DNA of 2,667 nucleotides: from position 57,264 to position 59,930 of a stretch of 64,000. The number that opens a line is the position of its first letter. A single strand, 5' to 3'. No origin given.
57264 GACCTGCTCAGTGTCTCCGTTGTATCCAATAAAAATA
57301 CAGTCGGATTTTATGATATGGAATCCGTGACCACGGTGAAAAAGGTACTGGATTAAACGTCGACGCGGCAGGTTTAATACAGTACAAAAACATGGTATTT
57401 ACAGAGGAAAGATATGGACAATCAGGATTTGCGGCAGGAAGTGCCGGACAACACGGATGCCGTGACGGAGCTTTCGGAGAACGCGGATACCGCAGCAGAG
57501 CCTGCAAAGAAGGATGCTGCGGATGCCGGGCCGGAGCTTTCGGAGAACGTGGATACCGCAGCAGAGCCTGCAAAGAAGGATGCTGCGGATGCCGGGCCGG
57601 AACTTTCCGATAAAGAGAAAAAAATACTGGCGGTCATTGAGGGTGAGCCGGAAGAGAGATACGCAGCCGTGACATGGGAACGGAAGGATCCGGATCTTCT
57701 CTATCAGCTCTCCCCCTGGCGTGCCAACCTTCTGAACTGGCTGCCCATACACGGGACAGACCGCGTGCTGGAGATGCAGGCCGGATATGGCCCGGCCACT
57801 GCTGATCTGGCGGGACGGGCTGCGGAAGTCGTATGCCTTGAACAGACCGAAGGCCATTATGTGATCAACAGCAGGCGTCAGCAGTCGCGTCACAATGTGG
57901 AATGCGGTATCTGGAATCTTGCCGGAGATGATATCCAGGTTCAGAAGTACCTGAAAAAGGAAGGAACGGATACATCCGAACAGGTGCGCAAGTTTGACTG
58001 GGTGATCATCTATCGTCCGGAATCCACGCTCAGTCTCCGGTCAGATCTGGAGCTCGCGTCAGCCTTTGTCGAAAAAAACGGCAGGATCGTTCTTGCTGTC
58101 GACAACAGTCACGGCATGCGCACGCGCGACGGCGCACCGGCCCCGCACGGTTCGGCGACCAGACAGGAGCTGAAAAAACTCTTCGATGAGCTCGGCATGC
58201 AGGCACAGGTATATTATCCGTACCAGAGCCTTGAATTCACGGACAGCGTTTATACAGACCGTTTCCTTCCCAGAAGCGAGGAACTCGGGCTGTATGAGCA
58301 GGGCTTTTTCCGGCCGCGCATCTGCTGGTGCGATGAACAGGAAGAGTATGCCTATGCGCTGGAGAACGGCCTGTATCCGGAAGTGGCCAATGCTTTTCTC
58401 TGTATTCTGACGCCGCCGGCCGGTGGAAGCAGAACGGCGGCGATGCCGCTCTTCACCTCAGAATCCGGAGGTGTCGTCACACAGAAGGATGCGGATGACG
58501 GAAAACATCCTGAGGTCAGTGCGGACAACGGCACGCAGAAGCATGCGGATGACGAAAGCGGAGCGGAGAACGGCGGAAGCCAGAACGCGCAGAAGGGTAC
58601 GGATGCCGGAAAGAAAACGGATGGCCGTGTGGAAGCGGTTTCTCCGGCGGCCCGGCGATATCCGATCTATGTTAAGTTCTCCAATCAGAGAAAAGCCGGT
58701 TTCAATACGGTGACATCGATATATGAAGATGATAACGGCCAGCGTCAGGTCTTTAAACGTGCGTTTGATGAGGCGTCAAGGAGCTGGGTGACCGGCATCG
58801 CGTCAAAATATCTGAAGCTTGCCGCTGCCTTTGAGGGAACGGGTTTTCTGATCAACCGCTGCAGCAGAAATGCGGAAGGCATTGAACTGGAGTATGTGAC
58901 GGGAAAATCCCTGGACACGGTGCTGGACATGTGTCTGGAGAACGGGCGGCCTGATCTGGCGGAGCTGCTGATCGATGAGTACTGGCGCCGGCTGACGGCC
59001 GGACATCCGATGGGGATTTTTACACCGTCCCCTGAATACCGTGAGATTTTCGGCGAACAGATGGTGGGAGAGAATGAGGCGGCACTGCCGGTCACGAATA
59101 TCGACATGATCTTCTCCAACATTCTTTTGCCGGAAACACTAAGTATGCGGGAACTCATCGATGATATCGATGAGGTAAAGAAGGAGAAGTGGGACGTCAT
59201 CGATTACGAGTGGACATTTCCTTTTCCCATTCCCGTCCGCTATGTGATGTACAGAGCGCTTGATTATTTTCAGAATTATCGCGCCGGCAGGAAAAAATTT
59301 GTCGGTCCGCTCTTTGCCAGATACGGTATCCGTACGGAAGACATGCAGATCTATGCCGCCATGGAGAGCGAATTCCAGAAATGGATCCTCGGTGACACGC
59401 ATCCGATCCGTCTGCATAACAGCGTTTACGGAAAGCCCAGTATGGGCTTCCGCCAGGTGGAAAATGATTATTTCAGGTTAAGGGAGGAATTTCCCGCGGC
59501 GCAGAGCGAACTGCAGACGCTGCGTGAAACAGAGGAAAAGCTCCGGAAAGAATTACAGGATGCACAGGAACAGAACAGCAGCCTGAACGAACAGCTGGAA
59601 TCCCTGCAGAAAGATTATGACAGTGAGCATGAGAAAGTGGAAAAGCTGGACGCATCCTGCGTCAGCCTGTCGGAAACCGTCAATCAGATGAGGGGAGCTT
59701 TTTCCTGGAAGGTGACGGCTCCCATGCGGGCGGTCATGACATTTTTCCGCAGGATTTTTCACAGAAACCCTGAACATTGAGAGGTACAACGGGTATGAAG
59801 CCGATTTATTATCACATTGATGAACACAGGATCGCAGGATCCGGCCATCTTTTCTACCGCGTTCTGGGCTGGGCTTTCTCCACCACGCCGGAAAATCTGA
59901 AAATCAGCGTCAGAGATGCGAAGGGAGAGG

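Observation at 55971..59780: WbdD-like chain terminator and molecular ruler in a Firmicute rhamnan ABC-export locus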

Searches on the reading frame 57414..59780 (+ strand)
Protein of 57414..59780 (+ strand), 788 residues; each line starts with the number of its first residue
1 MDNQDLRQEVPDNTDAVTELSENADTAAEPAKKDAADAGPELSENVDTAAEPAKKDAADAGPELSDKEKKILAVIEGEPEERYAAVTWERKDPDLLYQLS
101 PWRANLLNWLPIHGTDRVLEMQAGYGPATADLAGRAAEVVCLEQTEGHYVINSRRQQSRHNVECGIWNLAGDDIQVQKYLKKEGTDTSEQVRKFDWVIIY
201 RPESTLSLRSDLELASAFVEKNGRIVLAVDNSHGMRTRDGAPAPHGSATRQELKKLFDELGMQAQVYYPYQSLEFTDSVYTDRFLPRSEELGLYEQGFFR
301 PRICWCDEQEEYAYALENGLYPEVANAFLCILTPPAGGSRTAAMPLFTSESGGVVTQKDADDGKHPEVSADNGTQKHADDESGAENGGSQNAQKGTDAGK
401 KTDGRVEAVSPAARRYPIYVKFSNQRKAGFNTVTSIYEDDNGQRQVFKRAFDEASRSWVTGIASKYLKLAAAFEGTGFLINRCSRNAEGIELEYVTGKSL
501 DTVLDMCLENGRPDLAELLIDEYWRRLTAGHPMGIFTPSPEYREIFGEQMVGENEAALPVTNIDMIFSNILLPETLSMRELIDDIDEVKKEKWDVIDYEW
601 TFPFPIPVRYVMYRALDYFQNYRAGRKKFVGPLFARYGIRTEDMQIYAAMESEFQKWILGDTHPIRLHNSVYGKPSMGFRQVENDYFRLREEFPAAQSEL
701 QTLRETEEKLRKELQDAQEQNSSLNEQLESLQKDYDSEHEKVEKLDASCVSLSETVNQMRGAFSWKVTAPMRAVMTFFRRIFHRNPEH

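Call 4: search_protein_families(library=pfam, proteins=[window:57414-59780:+], max_evalue=0.01)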
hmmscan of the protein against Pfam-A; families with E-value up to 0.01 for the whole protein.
window:57414-59780:+ (788 aa): 13 families
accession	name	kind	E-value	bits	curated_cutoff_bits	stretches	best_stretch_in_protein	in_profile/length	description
PF24922.1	ACBP4_C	-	0.00013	22.7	31.2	1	688-759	7-78/105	Acyl-CoA-binding domain-containing protein 4-6, C-terminal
PF15960.10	DUF4763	-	0.00022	21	30.1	1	692-761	70-141/236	Domain of unknown function (DUF4763)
PF17675.6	APG6_N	-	0.00065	20.6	45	1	690-740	45-95/132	Apg6 coiled-coil region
PF13870.11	CCDC113_CCDC96_CC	-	0.00067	19.9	31.6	1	683-760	97-172/177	CCDC113/CCDC96, coiled-coil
PF13851.11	GAS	-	0.0013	18.6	32.3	1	697-757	32-92/200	Growth-arrest specific micro-tubule binding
PF21037.2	CCDC138_cc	-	0.0027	18.1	27.1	1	698-733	8-43/59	Coiled-coil-domain-containing protein 138, coiled-coil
PF23203.1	KIF21A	-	0.0028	17.9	28.5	1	683-758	33-108/161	KIF21A-like domain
PF08614.16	ATG16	-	0.0038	17.9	33.7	1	691-759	74-142/200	Autophagy protein 16 (ATG16)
PF00038.26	Filament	-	0.0038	17.3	40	1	690-759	209-275/313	Intermediate filament protein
PF14932.11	HAUS-augmin3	-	0.0042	17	29.4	1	695-763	70-138/260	HAUS augmin-like complex subunit 3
PF03148.19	Tektin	-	0.0064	15.7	34.3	0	698-758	123-182/383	Tektin family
PF24423.1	OVT1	-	0.0068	17.2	30.9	1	679-746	3-70/100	Major antigen, helical domain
PF09762.14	CCDC93_CC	-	0.0078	15.7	30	0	676-750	101-174/429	CCDC93 coiled-coil domain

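Call 5: search_protein_families(library=ncbifam, proteins=[window:57414-59780:+], max_evalue=0.01)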
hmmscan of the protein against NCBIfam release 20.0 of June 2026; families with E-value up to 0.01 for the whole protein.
window:57414-59780:+ (788 aa): 7 families
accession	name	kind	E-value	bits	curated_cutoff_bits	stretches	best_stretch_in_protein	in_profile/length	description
TIGR02168.1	SMC_prok_B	equivalog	3.9e-05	21.6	567.35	1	681-759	830-908/1181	chromosome segregation protein SMC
TIGR04211.1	SH3_and_anchor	equivalog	0.00071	19.2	65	1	689-760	64-138/198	TIGR04211 family SH3 domain-containing protein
NF002572.0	PRK02224.1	equivalog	0.0017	16.8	1087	1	685-758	371-444/888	DNA double-strand break repair ATPase Rad50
TIGR04523.1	Mplasa_alph_rch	subfamily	0.0018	16.3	270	1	696-758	382-444/745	helix-rich protein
NF045487.1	ASRP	equivalog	0.0022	16.7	300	1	689-754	195-256/593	archaea-specific SMC-related protein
TIGR02169.1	SMC_prok_A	equivalog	0.005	14.6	729.4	1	689-756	708-775/1165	chromosome segregation protein SMC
TIGR04320.1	Surf_Exclu_PgrA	domain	0.0055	16.1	70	1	693-748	265-344/360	SEC10/PgrA surface exclusion domain-containing protein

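Call 6: search_solved_structures(query=window:57414-59780:+, max_evalue=10, show_alignments=3)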
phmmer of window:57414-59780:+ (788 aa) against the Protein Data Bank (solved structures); distinct sequences matched with E-value up to 10: 18.
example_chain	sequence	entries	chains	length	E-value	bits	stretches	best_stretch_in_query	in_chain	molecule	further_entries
3iv1_A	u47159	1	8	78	0.0061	18.3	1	687-747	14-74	Tumor susceptibility gene 101 protein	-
8xwx_E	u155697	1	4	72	0.045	15.4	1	681-748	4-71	B-cell receptor-associated protein 31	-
4jzl_A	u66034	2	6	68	0.33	12.5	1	682-741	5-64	B-cell receptor-associated protein 31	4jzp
4aj5_A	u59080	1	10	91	0.33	12.5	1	698-741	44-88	SPINDLE AND KINETOCHORE-ASSOCIATED PROTEIN 1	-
1uwv_A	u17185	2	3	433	0.48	12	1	104-147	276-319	23S RRNA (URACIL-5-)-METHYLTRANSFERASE RUMA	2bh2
6qph_E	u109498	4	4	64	0.52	11.9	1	403-433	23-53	PsaE | Photosystem I reaction center subunit IV, PsaE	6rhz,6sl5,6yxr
7saf_A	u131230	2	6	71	0.52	11.9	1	680-738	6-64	General control transcription factor GCN4/M protein chimera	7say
5d3a_A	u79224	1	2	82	0.76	11.3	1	677-754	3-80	Kinesin-like protein KIF21A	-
7bgi_E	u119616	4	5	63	0.78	11.3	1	404-433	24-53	Photosystem I reaction center subunit IV, chloroplastic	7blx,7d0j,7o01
9se6_E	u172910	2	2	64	0.81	11.3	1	404-433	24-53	Photosystem I reaction center subunit IV, chloroplastic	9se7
5nfd_A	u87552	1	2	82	0.93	11.1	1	677-754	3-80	Kinesin-like protein KIF21A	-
6jo5_E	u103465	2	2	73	0.94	11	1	403-433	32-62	Photosystem I reaction center subunit IV, chloroplastic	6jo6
9mgz_E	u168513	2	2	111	1.1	10.8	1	402-433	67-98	Photosystem I reaction center subunit IV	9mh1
9mgw_E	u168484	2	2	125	1.1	10.8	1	400-433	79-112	PSAE1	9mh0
6pfp_A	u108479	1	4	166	2.9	9.4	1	675-744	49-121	Myosin-7 fused to GP7 and EB1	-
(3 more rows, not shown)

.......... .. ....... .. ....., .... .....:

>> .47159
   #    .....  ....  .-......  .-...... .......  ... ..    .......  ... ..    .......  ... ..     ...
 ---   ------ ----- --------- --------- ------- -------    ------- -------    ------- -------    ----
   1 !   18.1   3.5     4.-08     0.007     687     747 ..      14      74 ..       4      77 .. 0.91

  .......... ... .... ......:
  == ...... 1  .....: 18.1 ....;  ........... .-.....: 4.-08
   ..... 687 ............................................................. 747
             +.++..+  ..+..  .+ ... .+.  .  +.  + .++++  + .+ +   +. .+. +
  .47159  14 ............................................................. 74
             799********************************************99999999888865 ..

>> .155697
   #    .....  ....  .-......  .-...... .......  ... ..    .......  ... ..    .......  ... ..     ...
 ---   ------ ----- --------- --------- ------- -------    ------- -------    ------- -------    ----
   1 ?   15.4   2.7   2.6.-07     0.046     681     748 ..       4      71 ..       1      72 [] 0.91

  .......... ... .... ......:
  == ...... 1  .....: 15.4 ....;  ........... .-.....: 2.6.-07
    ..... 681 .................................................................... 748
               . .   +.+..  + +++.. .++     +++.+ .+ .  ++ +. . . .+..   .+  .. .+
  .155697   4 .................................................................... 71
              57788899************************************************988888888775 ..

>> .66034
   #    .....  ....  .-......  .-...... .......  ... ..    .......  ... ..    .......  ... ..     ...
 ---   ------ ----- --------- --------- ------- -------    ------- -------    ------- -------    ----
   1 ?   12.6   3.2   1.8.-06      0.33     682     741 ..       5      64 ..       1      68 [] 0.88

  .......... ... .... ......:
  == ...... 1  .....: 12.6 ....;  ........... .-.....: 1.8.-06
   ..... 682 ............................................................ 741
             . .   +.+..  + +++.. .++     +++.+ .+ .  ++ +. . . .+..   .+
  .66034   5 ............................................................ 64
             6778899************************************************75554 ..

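Call 7: find_homologous_proteins(query=window:57414-59780:+, max_evalue=0.001)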
Query window:57414-59780:+ (788 aa): 5 proteins with E <= 0.001 among 8000 candidates.
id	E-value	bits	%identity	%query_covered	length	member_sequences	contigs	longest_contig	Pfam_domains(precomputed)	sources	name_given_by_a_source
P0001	0.0e+0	1811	100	100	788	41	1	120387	-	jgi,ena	-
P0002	6.4e-231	787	50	93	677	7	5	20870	-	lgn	-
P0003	3.2e-219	748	48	91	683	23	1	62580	-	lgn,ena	-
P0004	1.2e-208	713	45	91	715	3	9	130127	-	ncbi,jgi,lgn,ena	ncbi:MAG: hypothetical protein SOI56_07805 [Eubacteriales bacterium]|jgi:hypothetical protein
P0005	1.6e-208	713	45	95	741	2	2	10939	-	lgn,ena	-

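Call 34: find_encoding_contigs(protein=P0004, flank=10000, max_places=3)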
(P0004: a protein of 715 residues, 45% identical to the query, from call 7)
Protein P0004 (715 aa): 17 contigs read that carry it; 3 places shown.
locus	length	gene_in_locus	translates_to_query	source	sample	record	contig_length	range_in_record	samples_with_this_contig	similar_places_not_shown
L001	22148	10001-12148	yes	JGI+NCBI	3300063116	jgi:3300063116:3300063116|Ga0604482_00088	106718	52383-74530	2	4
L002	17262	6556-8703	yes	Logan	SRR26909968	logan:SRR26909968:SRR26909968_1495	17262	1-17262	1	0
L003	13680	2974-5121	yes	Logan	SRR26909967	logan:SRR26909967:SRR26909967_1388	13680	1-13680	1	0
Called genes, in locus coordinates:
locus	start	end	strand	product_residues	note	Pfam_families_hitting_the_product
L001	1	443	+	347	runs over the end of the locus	PF01073:3Beta_HSD, PF01370:Epimerase, PF02719:Polysacc_synt_2, PF04321:RmlD_sub_bind, PF16363:GDP_Man_Dehyd, PF07993:NAD_binding_4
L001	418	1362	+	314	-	PF00106:adh_short (weak), PF04321:RmlD_sub_bind, PF01073:3Beta_HSD, PF01370:Epimerase, PF02719:Polysacc_synt_2, PF16363:GDP_Man_Dehyd, PF07993:NAD_binding_4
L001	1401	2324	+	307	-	PF00535:Glycos_transf_2, PF10111:Glyco_tranf_2_2, PF13641:Glyco_tranf_2_3 (weak)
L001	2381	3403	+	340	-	PF00535:Glycos_transf_2, PF13641:Glyco_tranf_2_3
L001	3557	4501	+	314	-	PF00753:Lactamase_B, PF16661:Lactamase_B_6 (faint)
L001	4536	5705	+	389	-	PF19554:DUF6077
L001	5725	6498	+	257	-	-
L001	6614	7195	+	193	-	PF00908:dTDP_sugar_isom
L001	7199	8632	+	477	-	PF01061:ABC2_membrane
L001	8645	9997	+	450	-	PF00005:ABC_tran, PF14524:Wzt_C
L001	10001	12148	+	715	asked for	-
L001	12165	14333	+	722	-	PF00535:Glycos_transf_2, PF10111:Glyco_tranf_2_2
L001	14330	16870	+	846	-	PF13506:Glyco_transf_21 (faint), PF13641:Glyco_tranf_2_3 (weak), PF00535:Glycos_transf_2, PF10111:Glyco_tranf_2_2 (faint), PF13632:Glyco_trans_2_3 (faint), PF00535:Glycos_transf_2, PF13641:Glyco_tranf_2_3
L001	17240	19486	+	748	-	PF00708:Acylphosphatase (weak), PF01300:Sua5_yciO_yrdC, PF17788:HypF_C, PF22521:HypF_C_2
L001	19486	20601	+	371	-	PF13450:NAD_binding_8, PF03275:GLF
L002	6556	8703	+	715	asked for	-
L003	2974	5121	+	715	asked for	-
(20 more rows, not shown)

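Call 53: predict_structure(alignment_id=A5)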
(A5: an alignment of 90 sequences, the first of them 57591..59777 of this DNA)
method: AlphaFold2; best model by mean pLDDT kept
length: 729 residues; sequences in the alignment: 90
mean_pLDDT: 84.0   pTM: 0.78
mean pLDDT of the five models: 84.0, 83.7, 83.1, 83.0, 83.0
residues with pLDDT >= 90: 415; 70-90: 199; 50-70: 48; < 50: 67
segments of 3 or more residues with pLDDT < 50: 280-341, 725-729
pLDDT, mean of each block of 10 residues (from residue 1): 88 97 94 94 91 96 91 95 93 96 87 64 63 93 78 93 95 73 76 94 96 91 92 79 82 90 91 82 42 33 31 32 34 37 57 79 96 97 95 96 97 97 96 96 95 97 98 93 97 90 97 90 91 97 97 98 91 98 97 97 93 88 86 81 84 84 76 83 84 82 75 72 53
secondary structure, 60 per line:
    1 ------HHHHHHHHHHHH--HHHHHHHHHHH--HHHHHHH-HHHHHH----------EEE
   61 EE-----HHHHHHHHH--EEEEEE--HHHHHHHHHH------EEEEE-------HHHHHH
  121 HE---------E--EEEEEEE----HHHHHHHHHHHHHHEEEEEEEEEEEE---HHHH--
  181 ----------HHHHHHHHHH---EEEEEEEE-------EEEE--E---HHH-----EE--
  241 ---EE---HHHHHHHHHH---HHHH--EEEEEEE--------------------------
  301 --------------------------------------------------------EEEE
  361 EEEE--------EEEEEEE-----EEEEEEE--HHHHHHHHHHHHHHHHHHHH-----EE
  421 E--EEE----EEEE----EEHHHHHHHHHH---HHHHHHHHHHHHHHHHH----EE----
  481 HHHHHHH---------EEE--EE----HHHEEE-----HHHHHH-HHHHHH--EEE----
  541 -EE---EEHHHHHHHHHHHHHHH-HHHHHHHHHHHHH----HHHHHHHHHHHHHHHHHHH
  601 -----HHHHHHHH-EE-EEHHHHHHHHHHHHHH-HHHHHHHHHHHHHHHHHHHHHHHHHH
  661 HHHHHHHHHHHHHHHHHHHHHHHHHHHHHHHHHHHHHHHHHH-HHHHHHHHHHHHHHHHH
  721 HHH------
elements in order (helices of 4 or more, strands of 3 or more residues): H7-18 H21-31 H34-40 H42-47 E58-62 H68-76 E79-84 H87-96 E103-107 H115-121 E135-141 H146-159 E160-171 H175-178 H191-200 E204-211 E219-222 H249-258 H262-265 E268-274 E357-364 E373-379 E385-391 H394-413 E419-421 E424-426 E431-434 H441-450 H454-470 H481-487 E497-499 E511-513 H519-524 H526-531 E534-536 H549-563 H565-577 H582-600 H606-613 H620-633 H635-702 H704-723
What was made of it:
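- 58428..58655 (+): Low-complexity, disordered inter-domain linker (residues 339-414). pLDDT below 50 in model residues 280-341 (call 53).
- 59481..59699 (+): Coiled coil, residues 690-762, 10 heptads (about 100 Å). 68-residue helix in the model (call 53).
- On K. pneumoniae O7 ORF6-N type methyltransferase-kinase terminators: The kinase domain runs straight into the coiled coil (call 53).
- Checked: AlphaFold2 gives a single 68-residue helix (call 53).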

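Call 55: fold_search(model_id=the predicted structure, library=pdb)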
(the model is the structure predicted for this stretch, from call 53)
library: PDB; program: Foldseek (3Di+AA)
matches with E <= 10: 1942; with E <= 0.001: 1074
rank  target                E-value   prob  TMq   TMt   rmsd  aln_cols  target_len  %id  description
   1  8x8j_A                3.4e-08  1.00  0.17  0.46  13.3       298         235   11  The structure of AbBioc in complex with inhibitor sinefungin (released 2024-11-13)
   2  4kwc                  3.9e-08  1.00  0.19  0.48  11.6       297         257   11  Structure of the plantazolicin methyltransferase BpumL in complex with SAH (released 2013-07-24)
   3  8x8j_B                4.6e-08  1.00  0.16  0.44  13.4       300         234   13  The structure of AbBioc in complex with inhibitor sinefungin (released 2024-11-13)
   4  5n5d_B                5.7e-08  1.00  0.21  0.57   7.6       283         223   13  Crystal Structure of the O-Methyltransferase TomG from Streptomyces achromogenes involved in Tomaymycin synthesis in c (released 2017-09-20)
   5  5wp4                  6.0e-08  1.00  0.20  0.28  10.0       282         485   14  Arabidopsis thaliana phosphoethanolamine N-methyltransferase 1 (AtPMT1, XIOPTL) in complex with SAH and phosphocholine (released 2017-11-15)
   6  2cww_A                8.5e-08  1.00  0.17  0.31   7.4       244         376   14  Crystal structure of Thermus thermophilus TTHA1280, a putative SAM-dependent RNA methyltransferase, in complex with S- (released 2005-10-11)
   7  8x8i_A                1.0e-07  1.00  0.17  0.45  13.5       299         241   12  The structure of AbBioc in complex with SAM cofactor (released 2024-11-13)
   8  1wxw_B                1.1e-07  1.00  0.18  0.31   7.5       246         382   15  Crystal structure of Tt1595, a putative SAM-dependent methyltransferase from Thermus thermophillus HB8 (released 2005-08-02)
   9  4krg_A                1.1e-07  1.00  0.21  0.31   9.5       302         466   16  SeMet Haemonchus contortus Phosphoethanolamine N-methyltransferase 1 in complex with phosphoethanolamine and S-adenosy (released 2013-09-25)
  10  3vse_B                1.3e-07  1.00  0.20  0.35   5.4       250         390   10  Crystal structure of methyltransferase (released 2013-04-10)
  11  7qos_B                1.3e-07  1.00  0.20  0.39   9.1       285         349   10  Cyclopropane fatty acid synthase from Aquifex aeolicous with bound ligands (released 2022-02-02)
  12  3vse_D                1.3e-07  1.00  0.20  0.35   5.1       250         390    9  Crystal structure of methyltransferase (released 2013-04-10)
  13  7pga_C                1.3e-07  1.00  0.20  0.40  11.8       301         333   16  Chimeric carminomycin-4-O-methyltransferase (DnrK) with regions from 10-hydroxylase RdmB and 10-decarboxylase TamK (released 2022-08-24)
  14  7qos_A                1.4e-07  1.00  0.20  0.40   9.3       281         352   11  Cyclopropane fatty acid synthase from Aquifex aeolicous with bound ligands (released 2022-02-02)
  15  3vse_A                1.5e-07  1.00  0.20  0.35   5.5       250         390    9  Crystal structure of methyltransferase (released 2013-04-10)
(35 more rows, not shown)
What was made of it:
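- Checked: It is also one by fold: the full-length AlphaFold2 model (pLDDT 84) has 50 of its top 50 Foldseek hits in SAM methyltransferases (calls 53, 55).
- Tried and rejected: Instead generic methyltransferases filled the top 50 (call 55).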
